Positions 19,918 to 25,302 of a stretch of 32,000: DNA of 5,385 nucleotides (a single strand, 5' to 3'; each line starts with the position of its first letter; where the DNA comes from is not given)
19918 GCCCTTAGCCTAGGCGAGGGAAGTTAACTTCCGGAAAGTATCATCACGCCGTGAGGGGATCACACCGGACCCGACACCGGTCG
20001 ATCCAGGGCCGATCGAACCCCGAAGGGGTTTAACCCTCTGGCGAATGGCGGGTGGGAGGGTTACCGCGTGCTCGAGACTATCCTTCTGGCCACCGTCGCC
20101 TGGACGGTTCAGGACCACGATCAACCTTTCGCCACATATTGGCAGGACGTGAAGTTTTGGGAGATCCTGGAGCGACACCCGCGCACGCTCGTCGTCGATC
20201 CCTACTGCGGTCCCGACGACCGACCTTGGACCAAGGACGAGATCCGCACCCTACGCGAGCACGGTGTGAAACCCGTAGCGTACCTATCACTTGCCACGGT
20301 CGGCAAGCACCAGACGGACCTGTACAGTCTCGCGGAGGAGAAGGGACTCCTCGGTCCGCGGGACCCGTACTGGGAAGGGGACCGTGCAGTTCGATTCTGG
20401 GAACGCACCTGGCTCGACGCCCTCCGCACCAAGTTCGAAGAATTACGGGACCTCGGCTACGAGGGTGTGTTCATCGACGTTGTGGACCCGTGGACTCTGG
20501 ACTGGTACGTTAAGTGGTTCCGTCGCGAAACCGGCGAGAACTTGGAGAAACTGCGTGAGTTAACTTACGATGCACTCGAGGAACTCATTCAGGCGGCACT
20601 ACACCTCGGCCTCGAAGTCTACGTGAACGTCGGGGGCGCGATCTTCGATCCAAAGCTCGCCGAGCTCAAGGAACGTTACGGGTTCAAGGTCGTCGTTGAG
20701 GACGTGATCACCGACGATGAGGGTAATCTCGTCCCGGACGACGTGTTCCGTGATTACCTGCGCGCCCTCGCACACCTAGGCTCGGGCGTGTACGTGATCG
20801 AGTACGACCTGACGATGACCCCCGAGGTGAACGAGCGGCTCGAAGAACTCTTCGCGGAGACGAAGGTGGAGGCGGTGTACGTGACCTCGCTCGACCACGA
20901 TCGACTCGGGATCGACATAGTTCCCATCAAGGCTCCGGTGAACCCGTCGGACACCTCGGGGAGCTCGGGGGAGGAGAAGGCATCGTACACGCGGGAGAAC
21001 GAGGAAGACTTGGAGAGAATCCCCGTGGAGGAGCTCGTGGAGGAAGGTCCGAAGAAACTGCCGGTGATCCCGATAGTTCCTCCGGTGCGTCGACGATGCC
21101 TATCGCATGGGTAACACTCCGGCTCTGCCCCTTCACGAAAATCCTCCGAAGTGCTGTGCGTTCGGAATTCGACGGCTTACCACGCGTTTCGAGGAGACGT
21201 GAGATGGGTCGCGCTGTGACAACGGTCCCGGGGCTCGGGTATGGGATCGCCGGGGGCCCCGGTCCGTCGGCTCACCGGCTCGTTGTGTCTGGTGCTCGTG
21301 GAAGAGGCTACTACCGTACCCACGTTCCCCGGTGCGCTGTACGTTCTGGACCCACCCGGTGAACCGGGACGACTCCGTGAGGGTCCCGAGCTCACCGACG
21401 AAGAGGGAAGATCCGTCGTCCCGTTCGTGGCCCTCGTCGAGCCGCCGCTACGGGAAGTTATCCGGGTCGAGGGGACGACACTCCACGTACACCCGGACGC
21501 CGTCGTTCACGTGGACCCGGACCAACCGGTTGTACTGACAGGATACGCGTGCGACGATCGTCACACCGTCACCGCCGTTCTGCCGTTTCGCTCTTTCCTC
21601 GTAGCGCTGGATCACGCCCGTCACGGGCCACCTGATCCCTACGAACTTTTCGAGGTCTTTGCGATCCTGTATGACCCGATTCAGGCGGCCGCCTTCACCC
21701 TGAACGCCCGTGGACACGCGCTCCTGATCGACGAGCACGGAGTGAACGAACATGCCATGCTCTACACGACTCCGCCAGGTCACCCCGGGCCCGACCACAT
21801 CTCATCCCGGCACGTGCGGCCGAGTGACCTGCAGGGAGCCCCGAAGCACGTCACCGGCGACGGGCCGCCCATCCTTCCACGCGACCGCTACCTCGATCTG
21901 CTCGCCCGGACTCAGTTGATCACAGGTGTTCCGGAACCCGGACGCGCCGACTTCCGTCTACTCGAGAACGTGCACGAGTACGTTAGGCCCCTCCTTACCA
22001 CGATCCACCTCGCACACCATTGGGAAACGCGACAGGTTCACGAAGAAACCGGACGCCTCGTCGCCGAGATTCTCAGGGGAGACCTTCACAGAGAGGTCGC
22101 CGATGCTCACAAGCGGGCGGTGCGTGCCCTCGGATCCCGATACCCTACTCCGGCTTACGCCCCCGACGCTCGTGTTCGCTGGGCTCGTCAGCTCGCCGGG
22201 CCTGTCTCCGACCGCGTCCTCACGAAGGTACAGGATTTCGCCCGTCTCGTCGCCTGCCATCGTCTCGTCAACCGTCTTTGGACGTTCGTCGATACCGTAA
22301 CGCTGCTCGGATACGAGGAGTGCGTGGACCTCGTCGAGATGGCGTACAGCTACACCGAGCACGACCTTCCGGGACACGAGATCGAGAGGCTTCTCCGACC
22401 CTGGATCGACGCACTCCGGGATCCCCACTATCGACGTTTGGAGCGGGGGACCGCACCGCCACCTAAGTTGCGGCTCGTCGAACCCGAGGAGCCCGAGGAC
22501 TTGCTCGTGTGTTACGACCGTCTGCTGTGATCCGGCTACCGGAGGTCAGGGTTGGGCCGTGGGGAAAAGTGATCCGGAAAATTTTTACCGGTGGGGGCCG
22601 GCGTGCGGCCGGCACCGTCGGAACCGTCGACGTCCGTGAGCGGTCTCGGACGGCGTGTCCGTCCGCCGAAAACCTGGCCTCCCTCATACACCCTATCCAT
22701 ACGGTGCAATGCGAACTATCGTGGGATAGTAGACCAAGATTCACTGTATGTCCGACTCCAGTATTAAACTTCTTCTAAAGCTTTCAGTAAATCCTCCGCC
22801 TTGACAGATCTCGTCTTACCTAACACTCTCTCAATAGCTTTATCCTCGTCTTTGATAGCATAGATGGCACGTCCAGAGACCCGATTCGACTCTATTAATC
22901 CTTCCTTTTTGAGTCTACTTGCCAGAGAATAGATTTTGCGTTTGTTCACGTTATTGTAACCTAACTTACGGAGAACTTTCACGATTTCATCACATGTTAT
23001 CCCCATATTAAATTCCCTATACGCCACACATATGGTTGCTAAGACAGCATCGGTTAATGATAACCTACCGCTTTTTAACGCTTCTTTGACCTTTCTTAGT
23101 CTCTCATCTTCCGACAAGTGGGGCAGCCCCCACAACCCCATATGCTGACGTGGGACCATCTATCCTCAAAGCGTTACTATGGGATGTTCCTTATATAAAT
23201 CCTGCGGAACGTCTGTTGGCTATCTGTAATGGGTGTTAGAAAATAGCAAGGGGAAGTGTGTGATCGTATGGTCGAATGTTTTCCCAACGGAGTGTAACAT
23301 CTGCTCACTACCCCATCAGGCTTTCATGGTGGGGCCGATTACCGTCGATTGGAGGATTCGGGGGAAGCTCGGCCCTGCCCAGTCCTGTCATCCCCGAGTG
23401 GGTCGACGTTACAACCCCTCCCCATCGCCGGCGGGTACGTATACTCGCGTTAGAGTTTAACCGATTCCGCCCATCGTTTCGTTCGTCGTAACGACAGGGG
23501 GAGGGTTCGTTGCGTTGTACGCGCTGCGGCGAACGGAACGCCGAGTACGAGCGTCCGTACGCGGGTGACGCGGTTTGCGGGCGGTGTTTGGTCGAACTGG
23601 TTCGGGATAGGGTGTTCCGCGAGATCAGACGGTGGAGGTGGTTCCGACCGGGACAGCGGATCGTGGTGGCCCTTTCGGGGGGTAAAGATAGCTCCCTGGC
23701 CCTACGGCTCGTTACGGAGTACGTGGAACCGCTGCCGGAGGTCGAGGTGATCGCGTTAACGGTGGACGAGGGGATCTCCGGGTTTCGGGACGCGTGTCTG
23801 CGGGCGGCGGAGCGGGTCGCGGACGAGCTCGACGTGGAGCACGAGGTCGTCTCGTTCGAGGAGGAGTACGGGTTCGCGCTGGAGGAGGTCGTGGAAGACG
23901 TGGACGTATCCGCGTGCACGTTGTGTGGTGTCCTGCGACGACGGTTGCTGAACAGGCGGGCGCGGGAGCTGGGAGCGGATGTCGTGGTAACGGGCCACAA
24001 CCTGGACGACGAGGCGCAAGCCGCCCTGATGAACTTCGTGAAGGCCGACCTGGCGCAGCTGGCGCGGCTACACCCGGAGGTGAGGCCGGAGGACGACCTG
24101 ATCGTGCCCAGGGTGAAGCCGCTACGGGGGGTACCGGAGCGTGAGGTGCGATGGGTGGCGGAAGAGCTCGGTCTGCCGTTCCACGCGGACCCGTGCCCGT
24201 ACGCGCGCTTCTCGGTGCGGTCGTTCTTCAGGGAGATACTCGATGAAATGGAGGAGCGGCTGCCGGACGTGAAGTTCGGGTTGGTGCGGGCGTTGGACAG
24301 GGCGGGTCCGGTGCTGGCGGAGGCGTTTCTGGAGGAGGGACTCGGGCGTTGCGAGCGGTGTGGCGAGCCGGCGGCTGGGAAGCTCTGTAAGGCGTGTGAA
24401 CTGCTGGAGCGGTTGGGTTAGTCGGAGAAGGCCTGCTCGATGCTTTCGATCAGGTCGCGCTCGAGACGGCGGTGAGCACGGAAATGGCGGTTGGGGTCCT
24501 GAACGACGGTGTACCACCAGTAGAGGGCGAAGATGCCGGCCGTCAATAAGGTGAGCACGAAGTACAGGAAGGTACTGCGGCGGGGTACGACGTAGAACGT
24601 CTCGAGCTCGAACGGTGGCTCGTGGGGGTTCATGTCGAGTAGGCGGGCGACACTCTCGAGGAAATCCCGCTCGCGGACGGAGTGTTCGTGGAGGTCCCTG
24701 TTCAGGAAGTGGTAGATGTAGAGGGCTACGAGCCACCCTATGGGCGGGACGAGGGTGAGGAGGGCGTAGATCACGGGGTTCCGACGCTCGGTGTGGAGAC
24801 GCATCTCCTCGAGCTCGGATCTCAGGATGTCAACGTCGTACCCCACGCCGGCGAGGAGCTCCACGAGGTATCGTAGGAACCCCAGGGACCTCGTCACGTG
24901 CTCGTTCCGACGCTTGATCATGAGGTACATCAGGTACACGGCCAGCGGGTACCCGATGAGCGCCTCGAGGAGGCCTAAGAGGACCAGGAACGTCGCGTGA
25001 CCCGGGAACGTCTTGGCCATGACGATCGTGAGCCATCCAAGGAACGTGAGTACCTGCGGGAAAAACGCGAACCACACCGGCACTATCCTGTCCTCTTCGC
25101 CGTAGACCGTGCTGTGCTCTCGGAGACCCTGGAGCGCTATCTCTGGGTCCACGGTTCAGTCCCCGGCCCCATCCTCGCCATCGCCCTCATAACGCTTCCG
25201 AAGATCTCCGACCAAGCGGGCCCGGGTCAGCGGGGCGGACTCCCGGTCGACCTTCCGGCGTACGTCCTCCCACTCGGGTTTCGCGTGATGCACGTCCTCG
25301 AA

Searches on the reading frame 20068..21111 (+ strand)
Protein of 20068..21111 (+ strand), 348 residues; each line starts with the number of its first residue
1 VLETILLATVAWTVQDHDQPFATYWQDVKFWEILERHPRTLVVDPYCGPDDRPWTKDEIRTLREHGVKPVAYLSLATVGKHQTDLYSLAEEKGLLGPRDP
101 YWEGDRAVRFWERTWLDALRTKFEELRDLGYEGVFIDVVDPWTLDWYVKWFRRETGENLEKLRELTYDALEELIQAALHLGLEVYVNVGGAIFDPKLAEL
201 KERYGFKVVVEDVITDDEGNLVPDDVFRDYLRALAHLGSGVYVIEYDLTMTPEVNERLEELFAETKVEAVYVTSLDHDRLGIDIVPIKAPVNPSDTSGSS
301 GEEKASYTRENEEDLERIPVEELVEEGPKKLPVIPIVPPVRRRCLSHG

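Call 48: search_protein_families(library=pfam, proteins=[window:20068-21111:+], max_evalue=0.0001)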
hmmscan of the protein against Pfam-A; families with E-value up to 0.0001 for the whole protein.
window:20068-21111:+ (348 aa): 1 family
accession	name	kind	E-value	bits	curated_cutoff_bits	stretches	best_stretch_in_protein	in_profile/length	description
PF03537.19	Glyco_hydro_114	-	4e-10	39.8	27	1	51-247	26-199/231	Glycoside-hydrolase family GH114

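Call 51: search_solved_structures(query=window:20068-21111:+, max_evalue=1, show_alignments=2)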
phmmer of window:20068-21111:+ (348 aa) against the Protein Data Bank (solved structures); distinct sequences matched with E-value up to 1: 8.
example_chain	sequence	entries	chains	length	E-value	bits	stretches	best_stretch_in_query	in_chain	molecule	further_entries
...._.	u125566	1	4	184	3.2e-08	36.3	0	48-76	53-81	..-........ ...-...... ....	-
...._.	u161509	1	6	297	9.5e-08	34.7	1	48-143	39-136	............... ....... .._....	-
2aam_A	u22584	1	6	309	1e-07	34.6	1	48-143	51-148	Hypothetical protein TM1410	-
9eux_G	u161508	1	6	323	1.7e-07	33.8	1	47-143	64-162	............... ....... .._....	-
9cgy_A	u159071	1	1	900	0.00018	23.9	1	58-148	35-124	PelA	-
5tsy_A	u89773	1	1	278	0.00029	23.2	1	58-145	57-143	PelA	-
5tcb_A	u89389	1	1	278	0.00029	23.2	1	58-145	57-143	PelA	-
9ep5_A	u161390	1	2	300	0.0036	19.6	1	54-140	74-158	Glycoside-hydrolase family GH114 TIM-barrel domain-containing protein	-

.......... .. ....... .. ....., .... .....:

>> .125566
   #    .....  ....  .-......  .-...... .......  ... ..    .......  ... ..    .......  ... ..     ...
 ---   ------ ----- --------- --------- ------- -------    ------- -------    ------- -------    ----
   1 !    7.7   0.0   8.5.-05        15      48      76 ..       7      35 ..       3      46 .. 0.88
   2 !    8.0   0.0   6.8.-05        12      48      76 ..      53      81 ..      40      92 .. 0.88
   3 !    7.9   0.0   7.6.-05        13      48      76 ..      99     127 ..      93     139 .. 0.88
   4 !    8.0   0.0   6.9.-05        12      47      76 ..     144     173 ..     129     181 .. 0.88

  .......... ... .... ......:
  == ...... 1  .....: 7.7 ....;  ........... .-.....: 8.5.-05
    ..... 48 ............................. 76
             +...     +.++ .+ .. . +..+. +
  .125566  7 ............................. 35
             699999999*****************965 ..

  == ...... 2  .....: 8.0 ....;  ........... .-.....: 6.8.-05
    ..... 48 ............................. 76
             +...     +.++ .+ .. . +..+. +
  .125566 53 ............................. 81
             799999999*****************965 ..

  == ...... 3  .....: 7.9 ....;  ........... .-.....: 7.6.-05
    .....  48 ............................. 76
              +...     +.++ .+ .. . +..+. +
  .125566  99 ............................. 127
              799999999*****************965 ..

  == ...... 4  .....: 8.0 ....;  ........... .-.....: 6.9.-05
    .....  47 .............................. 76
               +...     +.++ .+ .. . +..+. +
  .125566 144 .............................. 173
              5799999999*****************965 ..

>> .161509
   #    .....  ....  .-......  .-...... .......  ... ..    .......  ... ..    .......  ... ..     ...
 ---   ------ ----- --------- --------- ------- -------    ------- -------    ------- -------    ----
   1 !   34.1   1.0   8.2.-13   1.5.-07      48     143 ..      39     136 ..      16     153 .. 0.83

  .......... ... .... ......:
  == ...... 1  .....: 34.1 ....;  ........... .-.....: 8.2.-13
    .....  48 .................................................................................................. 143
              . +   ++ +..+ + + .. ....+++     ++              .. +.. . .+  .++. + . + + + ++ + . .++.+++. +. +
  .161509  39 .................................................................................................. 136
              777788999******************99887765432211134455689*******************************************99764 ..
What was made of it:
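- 20068..21114 (+): GH114-like TIM-barrel protein (348 aa). It belongs to the same Pfam family as the PelA hydrolase domain and is a possible, unproven accessory enzyme. Pfam PF03537 39.8 bits, cut-off 27 (call 48). phmmer vs PDB: TM1410 1e-7, PelA (5tcb, 9cgy) about 2e-4 (call 51).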

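Call 54: search_protein_families(library=ncbifam, proteins=[window:20068-21111:+], max_evalue=0.01)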
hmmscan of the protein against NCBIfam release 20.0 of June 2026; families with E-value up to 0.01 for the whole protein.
window:20068-21111:+ (348 aa): 1 family
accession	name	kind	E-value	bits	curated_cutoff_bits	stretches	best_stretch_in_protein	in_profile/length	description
TIGR01370.1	TIGR01370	hypoth_equivalog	2.6e-09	36.6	181.25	1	32-143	59-173/315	MJ1477/TM1410 family putative glycoside hydrolase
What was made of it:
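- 20068..21114 (+): TIGR01370 MJ1477/TM1410 36.6 bits, far below its cut-off of 181 (call 54).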

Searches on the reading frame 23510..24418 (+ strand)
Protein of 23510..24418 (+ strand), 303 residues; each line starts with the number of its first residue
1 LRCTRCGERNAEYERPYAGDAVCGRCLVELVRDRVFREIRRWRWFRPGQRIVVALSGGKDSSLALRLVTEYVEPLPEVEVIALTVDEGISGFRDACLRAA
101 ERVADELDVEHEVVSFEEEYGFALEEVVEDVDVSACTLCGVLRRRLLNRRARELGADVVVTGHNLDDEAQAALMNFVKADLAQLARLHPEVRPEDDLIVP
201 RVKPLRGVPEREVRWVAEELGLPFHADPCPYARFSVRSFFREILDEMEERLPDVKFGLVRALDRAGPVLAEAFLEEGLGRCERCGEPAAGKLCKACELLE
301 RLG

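Call 60: search_protein_families(library=pfam, proteins=[window:23510-24418:+], max_evalue=0.001)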
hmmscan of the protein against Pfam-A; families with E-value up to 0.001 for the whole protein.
window:23510-24418:+ (303 aa): 7 families
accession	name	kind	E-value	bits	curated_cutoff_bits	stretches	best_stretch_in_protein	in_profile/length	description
PF01171.26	ATP_bind_3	-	1.2e-11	45.1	27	1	51-242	2-181/182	PP-loop family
PF03054.22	tRNA_Me_trans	-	1.8e-09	38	20.6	1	49-168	1-131/202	tRNA methyl transferase HUP domain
PF16503.10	zn-ribbon_14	-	1.1e-06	28.5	34.9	1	279-302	1-24/32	Zinc-ribbon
PF00733.27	Asn_synthase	-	5.4e-05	23.4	21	1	51-163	20-126/354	Asparagine synthase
PF02540.23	NAD_synthase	-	5.8e-05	22.8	21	1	49-164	19-130/242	NAD synthase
PF01507.26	PAPS_reduct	-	0.00041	20.8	22.5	1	51-185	2-130/175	Phosphoadenosine phosphosulfate reductase domain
PF24167.1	DUF7411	-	0.00049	20.2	28.7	1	51-125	3-67/194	Family of unknown function (DUF7411)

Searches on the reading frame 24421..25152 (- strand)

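Call 60: search_protein_families(library=pfam, proteins=[window:24421-25152:-], max_evalue=0.001)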
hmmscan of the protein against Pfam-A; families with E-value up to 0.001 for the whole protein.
window:24421-25152:- (244 aa): 1 family
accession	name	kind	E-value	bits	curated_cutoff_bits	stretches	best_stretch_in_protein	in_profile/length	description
PF14018.11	DUF4234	-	3.7e-06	27.4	25.3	1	192-224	1-33/70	Domain of unknown function (DUF4234)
